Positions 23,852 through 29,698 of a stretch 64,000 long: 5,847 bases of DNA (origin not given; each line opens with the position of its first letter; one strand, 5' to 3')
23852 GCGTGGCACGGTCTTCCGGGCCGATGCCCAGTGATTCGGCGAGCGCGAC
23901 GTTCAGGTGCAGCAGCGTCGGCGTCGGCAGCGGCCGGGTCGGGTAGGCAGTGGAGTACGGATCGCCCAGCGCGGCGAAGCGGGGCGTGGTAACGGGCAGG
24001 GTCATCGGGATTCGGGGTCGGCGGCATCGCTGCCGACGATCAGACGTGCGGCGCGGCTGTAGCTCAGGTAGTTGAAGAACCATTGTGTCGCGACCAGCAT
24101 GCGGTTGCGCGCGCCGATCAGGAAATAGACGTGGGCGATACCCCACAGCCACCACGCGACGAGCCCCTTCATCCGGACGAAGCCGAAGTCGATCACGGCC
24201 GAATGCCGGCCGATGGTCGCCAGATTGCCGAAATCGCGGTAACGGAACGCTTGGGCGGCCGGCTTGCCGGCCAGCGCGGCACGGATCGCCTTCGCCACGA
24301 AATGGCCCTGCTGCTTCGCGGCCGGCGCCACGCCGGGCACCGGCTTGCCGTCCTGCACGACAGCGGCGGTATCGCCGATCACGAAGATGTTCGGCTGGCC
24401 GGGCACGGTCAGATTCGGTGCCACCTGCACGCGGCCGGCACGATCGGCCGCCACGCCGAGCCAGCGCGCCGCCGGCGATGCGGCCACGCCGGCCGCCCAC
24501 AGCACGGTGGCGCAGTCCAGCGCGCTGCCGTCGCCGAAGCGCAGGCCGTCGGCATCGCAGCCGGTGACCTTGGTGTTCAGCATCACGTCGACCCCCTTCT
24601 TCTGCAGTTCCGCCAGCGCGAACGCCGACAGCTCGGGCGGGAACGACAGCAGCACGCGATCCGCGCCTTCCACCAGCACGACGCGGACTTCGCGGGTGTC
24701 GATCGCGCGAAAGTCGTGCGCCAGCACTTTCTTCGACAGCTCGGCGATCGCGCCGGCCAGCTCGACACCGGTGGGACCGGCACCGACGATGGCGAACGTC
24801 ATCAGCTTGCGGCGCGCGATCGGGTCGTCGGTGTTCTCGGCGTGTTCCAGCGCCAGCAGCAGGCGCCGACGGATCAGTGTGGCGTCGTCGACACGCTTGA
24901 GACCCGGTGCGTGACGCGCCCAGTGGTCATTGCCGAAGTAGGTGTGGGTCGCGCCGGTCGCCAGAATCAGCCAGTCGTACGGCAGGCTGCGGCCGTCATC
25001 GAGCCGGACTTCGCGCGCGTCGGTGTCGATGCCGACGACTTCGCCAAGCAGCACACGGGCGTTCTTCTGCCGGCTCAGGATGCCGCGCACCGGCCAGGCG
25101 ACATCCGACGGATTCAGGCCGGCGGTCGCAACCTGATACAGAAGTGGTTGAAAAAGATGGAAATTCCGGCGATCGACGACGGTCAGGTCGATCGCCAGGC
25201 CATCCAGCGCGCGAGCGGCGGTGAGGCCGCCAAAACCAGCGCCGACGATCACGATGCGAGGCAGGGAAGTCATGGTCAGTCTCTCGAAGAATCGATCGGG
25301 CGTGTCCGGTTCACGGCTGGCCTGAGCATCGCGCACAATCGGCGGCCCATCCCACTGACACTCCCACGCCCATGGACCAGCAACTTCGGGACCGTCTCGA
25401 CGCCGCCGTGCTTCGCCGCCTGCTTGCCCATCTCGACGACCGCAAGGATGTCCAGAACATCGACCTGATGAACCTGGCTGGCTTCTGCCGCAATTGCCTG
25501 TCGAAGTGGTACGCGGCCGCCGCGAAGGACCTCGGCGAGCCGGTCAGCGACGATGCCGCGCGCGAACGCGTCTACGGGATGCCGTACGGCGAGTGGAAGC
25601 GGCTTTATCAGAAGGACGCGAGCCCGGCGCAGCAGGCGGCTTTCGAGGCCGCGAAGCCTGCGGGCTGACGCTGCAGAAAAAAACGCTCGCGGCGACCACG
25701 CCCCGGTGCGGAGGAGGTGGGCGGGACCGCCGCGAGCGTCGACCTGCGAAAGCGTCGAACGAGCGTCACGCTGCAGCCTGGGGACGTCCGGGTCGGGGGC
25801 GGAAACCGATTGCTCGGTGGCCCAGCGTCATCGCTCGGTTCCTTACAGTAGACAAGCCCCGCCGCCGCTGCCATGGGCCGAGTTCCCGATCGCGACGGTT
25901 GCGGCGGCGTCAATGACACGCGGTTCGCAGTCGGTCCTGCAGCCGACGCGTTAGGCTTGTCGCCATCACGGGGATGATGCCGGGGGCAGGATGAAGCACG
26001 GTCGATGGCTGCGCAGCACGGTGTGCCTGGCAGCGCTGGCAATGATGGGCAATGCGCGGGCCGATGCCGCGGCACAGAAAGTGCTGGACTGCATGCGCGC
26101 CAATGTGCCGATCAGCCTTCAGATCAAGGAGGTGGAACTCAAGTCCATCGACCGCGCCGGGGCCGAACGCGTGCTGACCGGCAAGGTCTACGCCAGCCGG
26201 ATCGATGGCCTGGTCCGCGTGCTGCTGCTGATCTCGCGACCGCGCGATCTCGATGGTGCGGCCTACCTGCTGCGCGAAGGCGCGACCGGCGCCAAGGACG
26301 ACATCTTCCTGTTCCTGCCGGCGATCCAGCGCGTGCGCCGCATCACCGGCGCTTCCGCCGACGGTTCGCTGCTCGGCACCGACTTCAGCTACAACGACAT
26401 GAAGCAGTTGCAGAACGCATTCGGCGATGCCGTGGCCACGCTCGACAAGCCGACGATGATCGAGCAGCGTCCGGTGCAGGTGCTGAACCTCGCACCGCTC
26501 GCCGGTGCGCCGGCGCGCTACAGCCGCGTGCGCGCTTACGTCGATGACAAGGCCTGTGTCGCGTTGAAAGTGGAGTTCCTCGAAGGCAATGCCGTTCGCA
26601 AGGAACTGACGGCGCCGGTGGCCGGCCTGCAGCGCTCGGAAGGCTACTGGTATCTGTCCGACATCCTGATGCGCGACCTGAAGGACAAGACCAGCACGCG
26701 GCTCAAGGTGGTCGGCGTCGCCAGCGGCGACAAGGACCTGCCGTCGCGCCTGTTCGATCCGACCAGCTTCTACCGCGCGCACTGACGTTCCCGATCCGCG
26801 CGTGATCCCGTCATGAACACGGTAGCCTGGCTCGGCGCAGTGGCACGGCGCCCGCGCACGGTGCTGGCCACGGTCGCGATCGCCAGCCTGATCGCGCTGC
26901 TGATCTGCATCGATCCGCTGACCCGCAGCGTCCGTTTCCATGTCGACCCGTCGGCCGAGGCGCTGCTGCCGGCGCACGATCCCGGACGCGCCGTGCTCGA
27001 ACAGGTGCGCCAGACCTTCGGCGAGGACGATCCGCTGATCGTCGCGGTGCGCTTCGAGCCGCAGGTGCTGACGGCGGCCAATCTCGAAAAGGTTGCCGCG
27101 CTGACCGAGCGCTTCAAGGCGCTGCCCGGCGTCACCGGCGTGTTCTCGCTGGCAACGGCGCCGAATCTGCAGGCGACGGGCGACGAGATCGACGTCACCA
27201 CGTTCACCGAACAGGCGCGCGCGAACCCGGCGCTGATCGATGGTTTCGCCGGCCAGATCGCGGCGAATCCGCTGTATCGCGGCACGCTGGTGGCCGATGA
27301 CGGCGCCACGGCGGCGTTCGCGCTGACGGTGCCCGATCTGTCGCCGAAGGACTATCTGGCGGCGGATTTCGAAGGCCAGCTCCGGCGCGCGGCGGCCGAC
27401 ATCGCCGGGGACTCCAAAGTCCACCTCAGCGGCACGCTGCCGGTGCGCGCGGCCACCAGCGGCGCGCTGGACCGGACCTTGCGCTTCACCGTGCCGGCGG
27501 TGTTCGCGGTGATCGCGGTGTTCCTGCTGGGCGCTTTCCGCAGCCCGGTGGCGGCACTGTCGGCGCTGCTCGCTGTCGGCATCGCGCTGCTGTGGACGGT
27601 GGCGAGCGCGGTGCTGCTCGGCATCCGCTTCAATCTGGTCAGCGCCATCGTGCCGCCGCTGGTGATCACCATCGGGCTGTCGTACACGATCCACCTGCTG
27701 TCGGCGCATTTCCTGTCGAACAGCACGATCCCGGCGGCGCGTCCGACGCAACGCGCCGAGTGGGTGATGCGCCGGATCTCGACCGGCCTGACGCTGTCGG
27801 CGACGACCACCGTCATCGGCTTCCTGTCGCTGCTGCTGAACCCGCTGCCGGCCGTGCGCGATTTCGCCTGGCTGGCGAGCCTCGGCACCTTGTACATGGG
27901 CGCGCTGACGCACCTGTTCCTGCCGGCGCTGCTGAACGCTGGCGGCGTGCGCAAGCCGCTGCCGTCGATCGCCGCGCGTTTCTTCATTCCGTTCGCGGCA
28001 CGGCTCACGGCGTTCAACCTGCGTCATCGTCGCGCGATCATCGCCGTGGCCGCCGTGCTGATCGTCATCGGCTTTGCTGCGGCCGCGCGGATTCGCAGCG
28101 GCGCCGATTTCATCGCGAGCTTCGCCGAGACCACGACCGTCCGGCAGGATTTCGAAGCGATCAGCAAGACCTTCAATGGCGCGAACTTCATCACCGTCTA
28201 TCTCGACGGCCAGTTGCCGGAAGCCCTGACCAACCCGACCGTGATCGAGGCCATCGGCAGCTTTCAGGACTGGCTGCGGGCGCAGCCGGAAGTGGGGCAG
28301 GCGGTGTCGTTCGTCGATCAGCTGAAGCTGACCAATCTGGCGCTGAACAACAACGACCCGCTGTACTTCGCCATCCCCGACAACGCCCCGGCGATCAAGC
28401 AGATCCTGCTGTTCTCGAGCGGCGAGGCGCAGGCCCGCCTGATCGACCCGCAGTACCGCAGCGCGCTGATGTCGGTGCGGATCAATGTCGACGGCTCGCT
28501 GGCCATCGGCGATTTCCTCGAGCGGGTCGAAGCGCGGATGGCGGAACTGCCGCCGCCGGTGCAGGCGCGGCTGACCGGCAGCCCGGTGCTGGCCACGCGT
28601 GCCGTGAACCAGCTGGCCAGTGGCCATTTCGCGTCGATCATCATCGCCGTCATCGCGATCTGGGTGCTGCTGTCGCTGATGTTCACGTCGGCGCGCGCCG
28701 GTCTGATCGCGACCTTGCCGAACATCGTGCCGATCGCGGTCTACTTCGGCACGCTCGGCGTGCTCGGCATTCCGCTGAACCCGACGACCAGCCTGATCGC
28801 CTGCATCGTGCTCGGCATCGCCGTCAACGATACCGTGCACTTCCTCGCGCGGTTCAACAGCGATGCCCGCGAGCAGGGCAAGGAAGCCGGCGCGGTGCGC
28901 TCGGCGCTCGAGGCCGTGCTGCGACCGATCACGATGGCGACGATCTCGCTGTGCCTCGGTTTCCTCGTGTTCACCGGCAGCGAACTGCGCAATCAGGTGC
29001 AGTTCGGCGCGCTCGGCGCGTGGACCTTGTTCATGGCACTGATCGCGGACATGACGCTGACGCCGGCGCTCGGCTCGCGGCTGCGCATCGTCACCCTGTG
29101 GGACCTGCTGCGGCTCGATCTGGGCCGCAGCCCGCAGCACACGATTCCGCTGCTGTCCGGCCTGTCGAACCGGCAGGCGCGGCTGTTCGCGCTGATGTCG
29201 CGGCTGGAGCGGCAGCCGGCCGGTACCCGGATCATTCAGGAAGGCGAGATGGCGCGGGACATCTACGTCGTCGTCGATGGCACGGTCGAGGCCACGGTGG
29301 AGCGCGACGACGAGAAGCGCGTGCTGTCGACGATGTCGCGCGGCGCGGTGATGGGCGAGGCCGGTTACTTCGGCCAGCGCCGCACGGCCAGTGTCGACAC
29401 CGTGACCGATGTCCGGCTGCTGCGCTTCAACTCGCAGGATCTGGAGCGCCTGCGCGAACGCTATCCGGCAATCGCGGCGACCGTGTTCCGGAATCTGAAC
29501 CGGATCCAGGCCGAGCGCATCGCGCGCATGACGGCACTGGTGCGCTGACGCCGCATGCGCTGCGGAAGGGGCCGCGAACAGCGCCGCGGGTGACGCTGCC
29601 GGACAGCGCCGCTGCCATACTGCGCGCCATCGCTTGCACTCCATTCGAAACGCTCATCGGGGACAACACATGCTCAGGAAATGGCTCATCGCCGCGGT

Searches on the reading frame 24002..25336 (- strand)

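Call 91: search_protein_families(library=pfam, proteins=[window:24002-25336:-], max_evalue=0.00001)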
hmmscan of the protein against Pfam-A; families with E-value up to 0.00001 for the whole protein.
window:24002-25336:- (444 aa): 4 families
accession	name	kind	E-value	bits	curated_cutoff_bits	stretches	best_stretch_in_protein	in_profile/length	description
PF07992.20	Pyr_redox_2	-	1.4e-50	172.8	26.1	1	27-344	2-291/291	Pyridine nucleotide-disulphide oxidoreductase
PF00070.33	Pyr_redox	-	9.5e-17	61.7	22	1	182-263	3-69/82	Pyridine nucleotide-disulphide oxidoreductase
PF22366.1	NDH2_C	-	1.8e-08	34.9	27.7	1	370-424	3-58/62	NDH2 C-terminal domain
PF13454.12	NAD_binding_9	-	3.6e-07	30.7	21.8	0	182-224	1-32/155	FAD-NAD(P)-binding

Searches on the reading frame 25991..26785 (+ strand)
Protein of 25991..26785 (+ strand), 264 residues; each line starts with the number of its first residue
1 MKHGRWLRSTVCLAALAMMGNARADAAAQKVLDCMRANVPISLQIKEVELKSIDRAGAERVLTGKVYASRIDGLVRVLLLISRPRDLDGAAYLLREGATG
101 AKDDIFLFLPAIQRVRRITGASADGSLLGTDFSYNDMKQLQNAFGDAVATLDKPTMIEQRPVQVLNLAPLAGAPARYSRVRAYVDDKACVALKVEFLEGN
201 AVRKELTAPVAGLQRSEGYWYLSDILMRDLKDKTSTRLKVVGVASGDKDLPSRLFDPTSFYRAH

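Call 91: search_protein_families(library=pfam, proteins=[window:25991-26785:+], max_evalue=0.00001)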
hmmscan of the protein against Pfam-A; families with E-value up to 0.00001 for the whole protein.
window:25991-26785:+ (264 aa): 1 family
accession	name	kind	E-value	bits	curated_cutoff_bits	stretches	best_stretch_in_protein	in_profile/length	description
PF17131.11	LolA_like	-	1.1e-30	107.1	30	1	76-259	4-181/184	Outer membrane lipoprotein-sorting protein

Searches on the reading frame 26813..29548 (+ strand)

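Call 91: search_protein_families(library=pfam, proteins=[window:26813-29548:+], max_evalue=0.00001)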
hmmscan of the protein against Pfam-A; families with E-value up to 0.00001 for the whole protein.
window:26813-29548:+ (911 aa): 5 families
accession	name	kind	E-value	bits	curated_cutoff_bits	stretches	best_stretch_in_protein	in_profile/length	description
PF03176.21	MMPL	-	2.5e-28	99.4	20.5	2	59-383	10-307/333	MMPL family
PF00027.35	cNMP_binding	-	7.5e-17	61.5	27.5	1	802-884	5-89/89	Cyclic nucleotide-binding domain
PF12349.14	Sterol-sensing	-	3e-09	37.4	22.3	1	248-375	9-134/153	Sterol-sensing domain of SREBP cleavage-activation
PF00873.25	ACR_tran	-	2.3e-08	32.7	28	1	549-729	810-994/1021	AcrB/AcrD/AcrF family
PF02460.24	Patched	-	5.7e-08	33.1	23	0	242-370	25-150/156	Patched SSD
